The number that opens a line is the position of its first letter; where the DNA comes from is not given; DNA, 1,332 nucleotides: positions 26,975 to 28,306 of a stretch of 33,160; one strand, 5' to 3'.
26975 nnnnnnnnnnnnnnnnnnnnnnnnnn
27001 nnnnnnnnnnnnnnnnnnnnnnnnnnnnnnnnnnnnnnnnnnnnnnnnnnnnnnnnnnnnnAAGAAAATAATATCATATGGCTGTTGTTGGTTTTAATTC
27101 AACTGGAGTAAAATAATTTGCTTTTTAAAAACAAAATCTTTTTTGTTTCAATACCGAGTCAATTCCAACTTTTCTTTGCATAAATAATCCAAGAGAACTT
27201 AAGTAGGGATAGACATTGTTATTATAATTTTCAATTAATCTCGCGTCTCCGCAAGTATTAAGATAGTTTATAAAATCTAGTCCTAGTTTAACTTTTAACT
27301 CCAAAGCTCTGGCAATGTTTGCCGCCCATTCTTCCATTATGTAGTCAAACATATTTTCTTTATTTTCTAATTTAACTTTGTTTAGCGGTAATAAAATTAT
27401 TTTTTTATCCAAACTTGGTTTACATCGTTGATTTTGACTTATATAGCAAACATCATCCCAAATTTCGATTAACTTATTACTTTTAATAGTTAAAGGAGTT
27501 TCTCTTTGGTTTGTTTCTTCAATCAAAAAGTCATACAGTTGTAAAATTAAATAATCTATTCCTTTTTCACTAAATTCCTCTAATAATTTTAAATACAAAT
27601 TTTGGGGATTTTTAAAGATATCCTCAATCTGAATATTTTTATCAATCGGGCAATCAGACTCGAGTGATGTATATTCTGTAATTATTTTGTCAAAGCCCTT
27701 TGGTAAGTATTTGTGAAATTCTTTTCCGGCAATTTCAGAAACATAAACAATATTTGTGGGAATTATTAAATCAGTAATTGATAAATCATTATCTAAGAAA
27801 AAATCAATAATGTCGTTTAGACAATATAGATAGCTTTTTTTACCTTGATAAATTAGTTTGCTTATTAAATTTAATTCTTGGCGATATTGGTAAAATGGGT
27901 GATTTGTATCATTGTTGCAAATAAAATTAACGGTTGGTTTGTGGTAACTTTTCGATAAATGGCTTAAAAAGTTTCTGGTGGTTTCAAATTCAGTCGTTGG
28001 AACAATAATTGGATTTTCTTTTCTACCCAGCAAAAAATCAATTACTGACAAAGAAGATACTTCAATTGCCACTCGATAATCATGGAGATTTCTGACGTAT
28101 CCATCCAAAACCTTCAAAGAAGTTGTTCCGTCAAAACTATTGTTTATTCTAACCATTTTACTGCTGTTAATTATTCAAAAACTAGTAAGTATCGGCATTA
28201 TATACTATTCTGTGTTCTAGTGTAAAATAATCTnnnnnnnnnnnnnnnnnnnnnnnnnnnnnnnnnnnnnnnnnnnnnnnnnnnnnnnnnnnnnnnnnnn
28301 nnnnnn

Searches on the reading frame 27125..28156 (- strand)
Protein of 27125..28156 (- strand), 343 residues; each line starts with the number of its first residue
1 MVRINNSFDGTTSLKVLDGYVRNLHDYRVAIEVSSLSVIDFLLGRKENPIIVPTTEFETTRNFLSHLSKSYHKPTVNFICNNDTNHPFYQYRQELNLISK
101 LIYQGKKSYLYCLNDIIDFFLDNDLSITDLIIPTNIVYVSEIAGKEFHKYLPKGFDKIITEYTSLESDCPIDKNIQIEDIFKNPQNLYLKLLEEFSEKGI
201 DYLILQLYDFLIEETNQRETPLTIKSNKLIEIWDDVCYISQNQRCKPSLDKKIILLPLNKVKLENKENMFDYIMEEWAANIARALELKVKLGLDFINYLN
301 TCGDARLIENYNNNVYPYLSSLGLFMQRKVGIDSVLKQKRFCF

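Call 3: search_protein_families(library=pfam, proteins=[window:27125-28156:-], max_evalue=1)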
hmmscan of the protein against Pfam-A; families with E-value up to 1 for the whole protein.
window:27125-28156:- (343 aa): 0 families

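Call 4: search_protein_families(library=padloc, proteins=[window:27125-28156:-], max_evalue=1)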
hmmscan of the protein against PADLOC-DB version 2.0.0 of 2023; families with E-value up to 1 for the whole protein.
window:27125-28156:- (343 aa): 0 families

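Call 5: search_protein_families(library=ncbifam, proteins=[window:27125-28156:-], max_evalue=1)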
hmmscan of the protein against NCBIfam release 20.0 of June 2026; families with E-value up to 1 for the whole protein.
window:27125-28156:- (343 aa): 1 family
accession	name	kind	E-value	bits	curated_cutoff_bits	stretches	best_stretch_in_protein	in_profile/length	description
NF010564.0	PRK13959.1-1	subfamily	0.03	13.4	459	1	100-146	2-48/294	phosphoribosylaminoimidazolesuccinocarboxamide synthase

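Call 6: search_protein_families(library=phrogs, proteins=[window:27125-28156:-], max_evalue=1)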
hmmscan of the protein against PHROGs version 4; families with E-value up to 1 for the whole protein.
window:27125-28156:- (343 aa): 1 family
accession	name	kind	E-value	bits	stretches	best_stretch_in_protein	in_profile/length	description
phrog_6626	-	unknown function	0.023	15.9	1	161-209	47-92/107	-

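Call 7: find_homologous_proteins(query=window:27125-28156:-, max_evalue=0.01)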
Query window:27125-28156:- (343 aa): 16 proteins with E <= 0.01 among 3985 candidates.
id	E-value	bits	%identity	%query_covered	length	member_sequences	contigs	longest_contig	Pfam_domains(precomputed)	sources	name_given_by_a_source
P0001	1.1e-224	763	99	100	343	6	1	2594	-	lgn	-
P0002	1.2e-187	641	82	100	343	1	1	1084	-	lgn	-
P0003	3.9e-179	613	76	100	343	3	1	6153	-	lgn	-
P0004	2.0e-177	608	75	100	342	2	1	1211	-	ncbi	-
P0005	3.8e-177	607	75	100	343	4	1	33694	-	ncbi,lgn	-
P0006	6.4e-176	603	75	100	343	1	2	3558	-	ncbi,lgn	-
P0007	9.5e-176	602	74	100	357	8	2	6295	-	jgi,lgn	jgi:hypothetical protein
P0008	9.0e-175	599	74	100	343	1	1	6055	-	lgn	-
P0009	4.6e-171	587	73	100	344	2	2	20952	-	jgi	jgi:hypothetical protein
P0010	2.8e-169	581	75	97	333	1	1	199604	-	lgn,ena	-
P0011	3.9e-167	574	71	99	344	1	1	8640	PF27871.1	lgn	-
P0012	7.7e-166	570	72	99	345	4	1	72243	-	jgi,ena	-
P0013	3.4e-161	554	68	100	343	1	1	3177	-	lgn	-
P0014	1.5e-154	532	69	100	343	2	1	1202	-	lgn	-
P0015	1.9e-123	430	55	98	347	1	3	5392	-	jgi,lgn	jgi:hypothetical protein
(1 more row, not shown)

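Call 11: find_encoding_contigs(protein=P0010, flank=10000, max_places=3)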
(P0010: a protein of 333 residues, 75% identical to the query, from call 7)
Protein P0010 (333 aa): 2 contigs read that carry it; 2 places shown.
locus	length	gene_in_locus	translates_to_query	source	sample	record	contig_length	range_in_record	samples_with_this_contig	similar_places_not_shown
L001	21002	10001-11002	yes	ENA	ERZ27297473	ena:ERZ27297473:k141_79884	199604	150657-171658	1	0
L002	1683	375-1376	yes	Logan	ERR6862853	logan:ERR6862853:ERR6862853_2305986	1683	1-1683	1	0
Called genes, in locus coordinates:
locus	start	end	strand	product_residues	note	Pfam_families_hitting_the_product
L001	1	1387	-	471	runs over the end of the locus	PF00009:GTP_EFTU, PF01926:MMR_HSR1, PF22042:EF-G_D2, PF11987:IF-2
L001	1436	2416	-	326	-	PF08529:NusA_N (weak), PF13184:KH_NusA_1st, PF26594:KH_NusA_2nd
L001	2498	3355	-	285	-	PF00226:DnaJ, PF01556:DnaJ_C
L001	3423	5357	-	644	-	PF00012:HSP70, PF06723:MreB_Mbl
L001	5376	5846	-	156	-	PF01025:GrpE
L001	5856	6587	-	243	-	PF01628:HrcA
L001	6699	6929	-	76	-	-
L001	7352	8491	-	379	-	-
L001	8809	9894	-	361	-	PF02646:RmuC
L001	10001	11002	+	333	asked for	-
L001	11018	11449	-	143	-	PF00692:dUTPase, PF22769:DCD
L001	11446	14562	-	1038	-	PF00580:UvrD-helicase, PF01443:Viral_helicase1 (faint), PF13245:AAA_19, PF13361:UvrD_C, PF13538:UvrD_C_2 (faint), PF12705:PDDEXK_1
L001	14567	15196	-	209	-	PF01966:HD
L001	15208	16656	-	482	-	PF02934:GatB_N, PF02637:GatB_Yqey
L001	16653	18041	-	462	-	PF01425:Amidase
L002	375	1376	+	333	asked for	-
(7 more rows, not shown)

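Call 12: find_encoding_contigs(protein=P0012, flank=10000, max_places=2)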
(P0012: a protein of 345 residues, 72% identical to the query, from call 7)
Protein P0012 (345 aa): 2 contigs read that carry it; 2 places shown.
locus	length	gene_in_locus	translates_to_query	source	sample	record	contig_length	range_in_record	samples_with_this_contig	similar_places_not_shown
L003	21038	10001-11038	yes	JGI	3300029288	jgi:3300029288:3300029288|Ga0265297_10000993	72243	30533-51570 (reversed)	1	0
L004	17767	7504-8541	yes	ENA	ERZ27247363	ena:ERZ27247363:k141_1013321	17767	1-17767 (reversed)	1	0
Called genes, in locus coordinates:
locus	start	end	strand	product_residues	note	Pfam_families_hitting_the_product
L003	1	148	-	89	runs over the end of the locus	PF00312:Ribosomal_S15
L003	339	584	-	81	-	-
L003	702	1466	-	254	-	-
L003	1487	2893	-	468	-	PF00009:GTP_EFTU, PF01926:MMR_HSR1, PF22042:EF-G_D2, PF11987:IF-2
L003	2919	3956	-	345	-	PF08529:NusA_N (weak), PF13184:KH_NusA_1st, PF26594:KH_NusA_2nd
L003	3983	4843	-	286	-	PF00226:DnaJ, PF01556:DnaJ_C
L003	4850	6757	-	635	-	PF00012:HSP70, PF06723:MreB_Mbl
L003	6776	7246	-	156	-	PF01025:GrpE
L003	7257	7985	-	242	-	PF01628:HrcA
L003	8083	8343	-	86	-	-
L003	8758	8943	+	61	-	-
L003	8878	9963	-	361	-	PF02646:RmuC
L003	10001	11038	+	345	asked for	-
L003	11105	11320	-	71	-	-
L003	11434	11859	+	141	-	-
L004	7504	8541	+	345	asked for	-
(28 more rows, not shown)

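Call 13: find_encoding_contigs(protein=P0009, flank=10000, max_places=2)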
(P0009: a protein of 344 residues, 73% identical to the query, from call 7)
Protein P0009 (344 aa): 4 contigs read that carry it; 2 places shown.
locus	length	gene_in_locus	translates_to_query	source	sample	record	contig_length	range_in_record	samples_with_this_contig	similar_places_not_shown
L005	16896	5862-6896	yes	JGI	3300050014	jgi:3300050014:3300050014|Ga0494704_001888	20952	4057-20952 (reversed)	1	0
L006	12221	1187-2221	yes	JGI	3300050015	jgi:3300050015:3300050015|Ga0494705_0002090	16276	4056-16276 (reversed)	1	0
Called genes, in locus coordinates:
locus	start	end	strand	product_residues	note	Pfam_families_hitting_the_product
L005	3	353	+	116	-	?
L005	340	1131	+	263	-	PF00535:Glycos_transf_2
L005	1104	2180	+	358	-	PF04932:Wzy_C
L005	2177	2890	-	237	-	PF19077:Big_13 (faint), PF09136:Glucodextran_B, PF17936:Big_6 (weak)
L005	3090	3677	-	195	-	PF01476:LysM, PF23457:LysM2_NFP (faint), PF01476:LysM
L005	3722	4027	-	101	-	PF01022:HTH_5, PF12840:HTH_20 (weak)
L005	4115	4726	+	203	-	PF00334:NDK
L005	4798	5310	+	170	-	-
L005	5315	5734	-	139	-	PF03479:PCC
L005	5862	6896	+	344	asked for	-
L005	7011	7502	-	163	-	-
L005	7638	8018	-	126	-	PF09951:Imm33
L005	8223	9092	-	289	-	PF00892:EamA (weak)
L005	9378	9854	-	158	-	-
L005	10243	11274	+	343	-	PF14716:HHH_8, PF14520:HHH_5 (faint), PF14791:DNA_pol_B_thumb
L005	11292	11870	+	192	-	PF04011:LemA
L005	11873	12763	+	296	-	PF01435:Peptidase_M48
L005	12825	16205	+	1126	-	PF02811:PHP, PF07733:DNA_pol3_alpha, PF17657:DNA_pol3_finger, PF14579:HHH_6, PF01336:tRNA_anti-codon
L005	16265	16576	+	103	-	PF01245:Ribosomal_L19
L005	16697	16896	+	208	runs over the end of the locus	PF01790:LGT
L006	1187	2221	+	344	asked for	-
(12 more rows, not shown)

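Call 14: find_encoding_contigs(protein=P0015, flank=10000, max_places=3)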
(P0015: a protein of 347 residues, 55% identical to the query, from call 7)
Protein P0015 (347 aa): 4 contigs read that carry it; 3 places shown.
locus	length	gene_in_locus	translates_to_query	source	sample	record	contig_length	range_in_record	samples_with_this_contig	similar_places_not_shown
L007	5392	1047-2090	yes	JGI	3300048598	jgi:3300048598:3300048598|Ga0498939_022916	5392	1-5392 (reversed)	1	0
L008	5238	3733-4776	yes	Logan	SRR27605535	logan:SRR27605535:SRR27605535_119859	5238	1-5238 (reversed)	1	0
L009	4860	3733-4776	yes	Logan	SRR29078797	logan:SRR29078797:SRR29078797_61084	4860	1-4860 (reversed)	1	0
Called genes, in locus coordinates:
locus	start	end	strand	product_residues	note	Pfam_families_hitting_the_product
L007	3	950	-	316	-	?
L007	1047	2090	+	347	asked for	-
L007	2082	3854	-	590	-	PF01411:tRNA-synt_2c, PF07973:tRNA_SAD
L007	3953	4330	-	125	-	-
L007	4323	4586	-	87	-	-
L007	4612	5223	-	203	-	PF13413:HTH_25, PF09136:Glucodextran_B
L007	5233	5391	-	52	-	?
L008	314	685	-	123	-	PF03652:RuvX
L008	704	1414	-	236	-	PF04203:Sortase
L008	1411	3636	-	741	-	-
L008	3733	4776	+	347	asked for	-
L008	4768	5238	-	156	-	?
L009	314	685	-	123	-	PF03652:RuvX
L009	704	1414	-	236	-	PF04203:Sortase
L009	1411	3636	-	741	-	-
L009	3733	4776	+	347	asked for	-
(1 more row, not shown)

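Call 18: predict_structure(alignment_id=A1)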
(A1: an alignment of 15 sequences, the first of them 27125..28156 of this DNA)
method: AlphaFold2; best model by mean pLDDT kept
length: 343 residues; sequences in the alignment: 15
mean_pLDDT: 76.9   pTM: 0.79
mean pLDDT of the five models: 76.9, 75.8, 73.1, 72.8, 59.7
residues with pLDDT >= 90: 110; 70-90: 141; 50-70: 53; < 50: 39
segments of 3 or more residues with pLDDT < 50: 1-13, 166-180, 336-343
pLDDT, mean of each block of 10 residues (from residue 1): 30 66 80 87 84 93 85 86 90 94 87 77 68 53 55 59 49 38 84 90 92 89 94 95 89 88 62 90 92 89 80 78 85 50 28
secondary structure, 60 per line:
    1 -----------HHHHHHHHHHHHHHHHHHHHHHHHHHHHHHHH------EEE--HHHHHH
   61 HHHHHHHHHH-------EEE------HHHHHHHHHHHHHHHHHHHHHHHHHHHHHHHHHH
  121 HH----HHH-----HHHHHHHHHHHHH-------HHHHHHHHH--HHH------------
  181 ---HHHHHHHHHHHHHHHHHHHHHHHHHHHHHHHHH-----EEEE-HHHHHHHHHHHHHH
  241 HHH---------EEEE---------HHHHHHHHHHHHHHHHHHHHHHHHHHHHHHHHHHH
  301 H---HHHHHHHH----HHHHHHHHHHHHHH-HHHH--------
elements in order: H12-43 E50-52 H55-70 E78-80 H87-122 H135-147 H155-163 H184-216 E222-225 H227-243 E253-256 H266-301 H305-312 H317-330 H332-335

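Call 21: search_protein_representatives(alignment_id=A1)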
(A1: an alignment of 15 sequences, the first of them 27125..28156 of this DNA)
Query: 15 sequences, 343 profile positions. Proteins with E-value up to 0.001 (for the whole library): 34; up to 1e-10: 28; up to 1e-30: 12. The best 34 are listed.
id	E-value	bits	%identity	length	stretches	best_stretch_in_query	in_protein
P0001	5.1e-197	670.5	-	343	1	1-343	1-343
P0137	8.2e-37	143.7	-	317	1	1-324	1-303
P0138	2.3e-36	142.2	-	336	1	1-301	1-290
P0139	9.1e-36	140.3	-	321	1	1-328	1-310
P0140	1.5e-34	136.3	-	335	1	1-301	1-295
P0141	1.9e-34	135.9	-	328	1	1-322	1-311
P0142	3.8e-33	131.6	-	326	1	1-327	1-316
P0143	2.8e-32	128.8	-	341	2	174-324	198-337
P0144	1.1e-31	126.9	-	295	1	1-296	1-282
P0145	1.7e-31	126.2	-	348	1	1-324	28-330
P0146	2.2e-31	125.9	-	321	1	17-322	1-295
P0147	4.0e-31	125.0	-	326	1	1-322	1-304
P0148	3.6e-30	121.8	-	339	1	1-325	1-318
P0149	2.6e-23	99.3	-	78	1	1-57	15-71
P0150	5.3e-23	98.3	-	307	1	3-291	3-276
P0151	3.5e-22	95.6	-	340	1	5-306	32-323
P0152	2.2e-21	93.0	-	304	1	1-333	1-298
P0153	3.0e-21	92.5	-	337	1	1-328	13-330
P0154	4.5e-20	88.7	-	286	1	95-325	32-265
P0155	2.4e-19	86.3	-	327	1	1-311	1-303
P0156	1.9e-18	83.3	-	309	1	1-322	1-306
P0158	3.7e-17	79.1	-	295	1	1-296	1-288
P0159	1.4e-16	77.2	-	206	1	1-206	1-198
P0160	6.2e-14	68.5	-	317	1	3-322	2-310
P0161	1.2e-11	61.0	-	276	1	1-232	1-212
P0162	1.2e-11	61.0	-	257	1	1-214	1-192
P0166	2.3e-06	43.6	-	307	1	16-287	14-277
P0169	9.1e-04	35.0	-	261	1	1-217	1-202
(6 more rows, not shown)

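Call 22: fold_search(model_id=the predicted structure, library=pdb)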
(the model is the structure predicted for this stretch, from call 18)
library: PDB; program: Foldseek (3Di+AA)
matches with E <= 10: 130; with E <= 0.001: 0
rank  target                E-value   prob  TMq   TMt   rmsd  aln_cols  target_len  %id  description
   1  6m1i_A                7.3e-01  0.11  0.17  0.17  20.9       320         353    9  CryoEM structure of human PAC1 receptor in complex with PACAP38 (released 2020-03-11)
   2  7vvl_R                7.3e-01  0.10  0.17  0.17  20.2       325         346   11  PTH-bound human PTH1R in complex with Gs (class2) (released 2022-08-03)
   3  1ux5                  1.1e+00  0.04  0.13  0.12  32.8       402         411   12  Crystal Structures of a Formin Homology-2 domain reveal a flexibly tethered dimer architecture (released 2004-03-11)
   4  8haf_R                1.2e+00  0.07  0.15  0.15  21.8       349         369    9  PTHrP-PTH1R-Gs complex (released 2022-12-21)
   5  8flr_R                1.2e+00  0.10  0.18  0.18  20.5       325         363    9  Human PTH1R in complex with PTHrP and Gs (released 2023-04-26)
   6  8fls_R                1.3e+00  0.06  0.15  0.15  22.0       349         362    7  Human PTH1R in complex with Abaloparatide and Gs (released 2023-04-26)
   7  8ay2_A                1.6e+00  0.04  0.12  0.11  22.6       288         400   12  Crystal structure of the C-terminal part of rat Sec8 (released 2023-09-13)
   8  9bue_R                1.7e+00  0.07  0.16  0.16  20.5       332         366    9  Human calcitonin Receptor in complex with Gs and cagrilintide in the CT-like conformation (repeat) (released 2025-04-16)
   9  7vvk_R                1.8e+00  0.06  0.16  0.16  21.2       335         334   10  PTH-bound human PTH1R in complex with Gs (class1) (released 2022-08-03)
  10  8w89_R                1.8e+00  0.03  0.12  0.13  21.6       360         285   11  Cryo-EM structure of the PEA-bound TAAR1-Gs complex (released 2023-11-22)
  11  5hfu_A                1.9e+00  0.06  0.11  0.06  25.0       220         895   10  Crystal Structure of Human Hexokinase 2 with cmpd 27, a 2-amido-6-benzenesulfonamide glucosamine (released 2016-03-30)
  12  8fn1_A                1.9e+00  0.04  0.13  0.16  21.6       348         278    8  CryoEM structure of Go-coupled NTSR1 (released 2023-03-29)
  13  8w88_R                2.0e+00  0.04  0.12  0.14  22.1       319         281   12  Cryo-EM structure of the SEP363856-bound TAAR1-Gs complex (released 2023-11-22)
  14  3aqb_B                2.1e+00  0.04  0.15  0.16  18.6       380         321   13  M. luteus B-P 26 heterodimeric hexaprenyl diphosphate synthase in complex with magnesium (released 2010-11-10)
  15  8wp1_A                2.2e+00  0.05  0.15  0.17  23.0       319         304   11  Cryo-EM structure of SUCR1 in complex with cis-epoxysuccinic acid and Gi proteins (released 2024-09-11)
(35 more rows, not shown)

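Call 24: search_solved_structures(query=A2, max_evalue=10)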
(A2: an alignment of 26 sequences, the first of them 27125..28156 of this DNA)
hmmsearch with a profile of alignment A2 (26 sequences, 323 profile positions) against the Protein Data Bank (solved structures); distinct sequences matched with E-value up to 10: 1.
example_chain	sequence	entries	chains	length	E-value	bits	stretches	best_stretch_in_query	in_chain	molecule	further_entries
3cyg_A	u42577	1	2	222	0.097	15.3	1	200-227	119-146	Uncharacterized protein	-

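Call 25: search_protein_families(library=pfam, alignment_id=A2, max_evalue=1)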
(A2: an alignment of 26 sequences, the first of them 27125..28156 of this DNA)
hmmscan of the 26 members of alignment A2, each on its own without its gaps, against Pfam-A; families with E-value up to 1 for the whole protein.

A. member 1, window:27125-28156:- (343 aa): 0 families

B. families by the number of members that match (of 26 scanned): 15 families
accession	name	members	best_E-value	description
PF00704.34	Glyco_hydro_18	1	0.0031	Glycosyl hydrolases family 18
PF24490.1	DUF7585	1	0.071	Domain of unknown function (DUF7585)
PF00667.26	FAD_binding_1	1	0.082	FAD binding domain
PF16796.11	Microtub_bd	1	0.094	Microtubule binding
PF04800.17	NDUS4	1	0.095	NADH dehydrogenase ubiquinone Fe-S protein 4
PF18743.7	AHJR-like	1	0.11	REase_AHJR-like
PF18098.6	RPN5_C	1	0.13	26S proteasome regulatory subunit RPN5 C-terminal domain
PF25159.1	DUF7826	1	0.14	Repeat of unknown function (DUF7826)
PF14679.12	FANCI_HD1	1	0.18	FANCI helical domain 1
PF24643.1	DUF7637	1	0.22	Domain of unknown function (DUF7637)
PF07476.17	MAAL_C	1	0.23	Methylaspartate ammonia-lyase C-terminus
PF22108.1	TFIIB_C_2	1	0.23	Transcription factor IIB C-terminal module 2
PF15086.11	UPF0542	1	0.25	Uncharacterised protein family UPF0542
PF23741.1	DUF7164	1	0.33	Domain of unknown function (DUF7164)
PF21542.2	TetR_C_42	1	0.47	Tetracyclin repressor-like, C-terminal domain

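Call 29: find_related_loci(query=A1, collection=genome_contigs, flank=8000)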
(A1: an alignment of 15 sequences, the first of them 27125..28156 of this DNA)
Query A1 (343 aa) in genome_contigs; peptide patterns used: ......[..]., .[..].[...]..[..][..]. (x = any residue, [..] = any of these).
93 stretches matched a pattern; 3 encode a relative of the query (tblastn E <= 1e-3); 3 distinct loci.
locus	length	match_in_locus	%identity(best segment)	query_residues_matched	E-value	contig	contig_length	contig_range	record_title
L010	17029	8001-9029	75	1-343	0e+0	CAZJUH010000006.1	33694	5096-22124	MAG TPA_asm: uncultured Gammaproteobacteria bacterium isolate binchicken_co220_54 genome assembly, contig: NODE_735_leng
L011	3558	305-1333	75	1-343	0e+0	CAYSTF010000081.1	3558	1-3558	MAG TPA_asm: uncultured Gammaproteobacteria bacterium isolate SRP263991_co3_231 genome assembly, contig: NODE_46230_leng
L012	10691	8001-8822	32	1-288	7e-38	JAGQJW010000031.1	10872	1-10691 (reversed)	MAG: Nanoarchaeota archaeon isolate HKST-UBA04 NODE_31_length_10872_cov_2.719129, whole genome shotgun sequence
